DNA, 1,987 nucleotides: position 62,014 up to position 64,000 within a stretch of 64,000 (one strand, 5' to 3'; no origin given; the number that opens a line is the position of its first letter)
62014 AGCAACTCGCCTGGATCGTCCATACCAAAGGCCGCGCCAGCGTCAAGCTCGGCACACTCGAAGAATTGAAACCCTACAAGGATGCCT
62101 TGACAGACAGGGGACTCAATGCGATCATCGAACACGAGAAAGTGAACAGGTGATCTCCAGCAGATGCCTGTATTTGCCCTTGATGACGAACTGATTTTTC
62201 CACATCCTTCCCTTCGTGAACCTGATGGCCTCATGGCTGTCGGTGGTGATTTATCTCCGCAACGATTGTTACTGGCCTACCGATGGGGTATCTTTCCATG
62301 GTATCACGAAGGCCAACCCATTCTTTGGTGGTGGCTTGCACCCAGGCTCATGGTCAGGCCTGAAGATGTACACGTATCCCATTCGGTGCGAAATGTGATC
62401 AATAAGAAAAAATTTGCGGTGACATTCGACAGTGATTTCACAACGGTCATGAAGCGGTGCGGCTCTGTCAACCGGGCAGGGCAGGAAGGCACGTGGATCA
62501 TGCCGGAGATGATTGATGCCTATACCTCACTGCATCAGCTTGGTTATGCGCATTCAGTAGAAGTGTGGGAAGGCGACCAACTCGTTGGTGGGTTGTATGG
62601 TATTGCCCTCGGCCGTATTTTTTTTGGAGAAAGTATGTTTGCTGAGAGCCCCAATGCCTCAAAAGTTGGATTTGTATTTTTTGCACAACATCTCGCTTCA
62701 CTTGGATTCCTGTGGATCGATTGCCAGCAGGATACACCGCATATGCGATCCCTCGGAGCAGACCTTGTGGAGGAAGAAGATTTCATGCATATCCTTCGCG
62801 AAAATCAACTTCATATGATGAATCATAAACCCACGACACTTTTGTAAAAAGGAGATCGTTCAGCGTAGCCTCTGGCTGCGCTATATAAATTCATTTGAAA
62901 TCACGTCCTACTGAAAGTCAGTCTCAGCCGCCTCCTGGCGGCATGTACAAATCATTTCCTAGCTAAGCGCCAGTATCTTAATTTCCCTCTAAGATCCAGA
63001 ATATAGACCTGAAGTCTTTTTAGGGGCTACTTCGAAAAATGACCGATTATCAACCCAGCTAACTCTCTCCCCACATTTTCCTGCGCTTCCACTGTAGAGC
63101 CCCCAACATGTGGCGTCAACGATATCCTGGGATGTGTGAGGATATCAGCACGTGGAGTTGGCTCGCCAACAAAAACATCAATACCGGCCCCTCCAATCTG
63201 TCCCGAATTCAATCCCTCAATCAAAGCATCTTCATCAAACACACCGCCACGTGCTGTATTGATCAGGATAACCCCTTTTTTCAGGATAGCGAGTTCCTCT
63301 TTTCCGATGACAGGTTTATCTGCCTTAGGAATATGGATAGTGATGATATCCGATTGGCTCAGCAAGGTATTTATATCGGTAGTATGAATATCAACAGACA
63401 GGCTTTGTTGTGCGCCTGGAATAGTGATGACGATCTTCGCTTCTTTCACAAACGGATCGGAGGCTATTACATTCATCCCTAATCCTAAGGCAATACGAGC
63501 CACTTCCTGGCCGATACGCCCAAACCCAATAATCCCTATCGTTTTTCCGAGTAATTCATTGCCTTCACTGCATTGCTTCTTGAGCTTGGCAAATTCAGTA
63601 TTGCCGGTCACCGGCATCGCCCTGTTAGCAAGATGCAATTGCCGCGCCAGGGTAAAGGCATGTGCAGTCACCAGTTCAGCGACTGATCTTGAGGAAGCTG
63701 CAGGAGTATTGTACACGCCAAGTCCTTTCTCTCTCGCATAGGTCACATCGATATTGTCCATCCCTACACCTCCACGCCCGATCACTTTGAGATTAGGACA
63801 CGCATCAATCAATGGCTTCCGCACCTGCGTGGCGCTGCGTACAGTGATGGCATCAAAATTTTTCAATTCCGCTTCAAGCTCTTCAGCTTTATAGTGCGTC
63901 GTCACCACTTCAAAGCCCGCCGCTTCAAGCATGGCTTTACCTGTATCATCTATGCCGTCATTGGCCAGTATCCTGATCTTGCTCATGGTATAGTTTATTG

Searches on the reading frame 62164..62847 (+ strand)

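Call 62: search_protein_families(library=pfam, proteins=[window:62164-62847:+])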
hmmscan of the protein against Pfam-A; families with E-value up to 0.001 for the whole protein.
window:62164-62847:+ (227 aa): 1 family
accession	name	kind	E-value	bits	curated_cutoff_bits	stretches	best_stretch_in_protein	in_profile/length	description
PF03588.20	Leu_Phe_trans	-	1.8e-70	236.3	22.7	1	32-201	1-169/171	Leucyl/phenylalanyl-tRNA protein transferase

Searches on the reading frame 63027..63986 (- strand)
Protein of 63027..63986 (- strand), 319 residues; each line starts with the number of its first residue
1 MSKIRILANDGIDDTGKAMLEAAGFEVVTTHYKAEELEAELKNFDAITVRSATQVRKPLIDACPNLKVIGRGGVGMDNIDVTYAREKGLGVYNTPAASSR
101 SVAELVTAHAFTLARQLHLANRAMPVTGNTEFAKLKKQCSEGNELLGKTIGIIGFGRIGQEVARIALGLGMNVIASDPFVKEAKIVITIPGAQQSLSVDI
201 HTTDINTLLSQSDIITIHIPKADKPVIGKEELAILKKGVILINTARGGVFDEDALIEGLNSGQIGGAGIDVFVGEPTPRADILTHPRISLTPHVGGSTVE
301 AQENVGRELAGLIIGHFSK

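Call 62: search_protein_families(library=pfam, proteins=[window:63027-63986:-])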
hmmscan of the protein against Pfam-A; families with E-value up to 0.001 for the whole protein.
window:63027-63986:- (319 aa): 3 families
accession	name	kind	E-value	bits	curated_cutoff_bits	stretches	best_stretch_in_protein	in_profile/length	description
PF02826.25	2-Hacid_dh_C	-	6.5e-47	159.6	25.1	1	108-295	2-178/178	D-isomer specific 2-hydroxyacid dehydrogenase, NAD binding domain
PF00389.36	2-Hacid_dh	-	1.6e-28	99.5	24.6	1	11-311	6-118/134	D-isomer specific 2-hydroxyacid dehydrogenase, catalytic domain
PF01262.27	AlaDh_PNT_C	-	1.8e-05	24.7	23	1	150-250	31-136/214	Alanine dehydrogenase/PNT, C-terminal domain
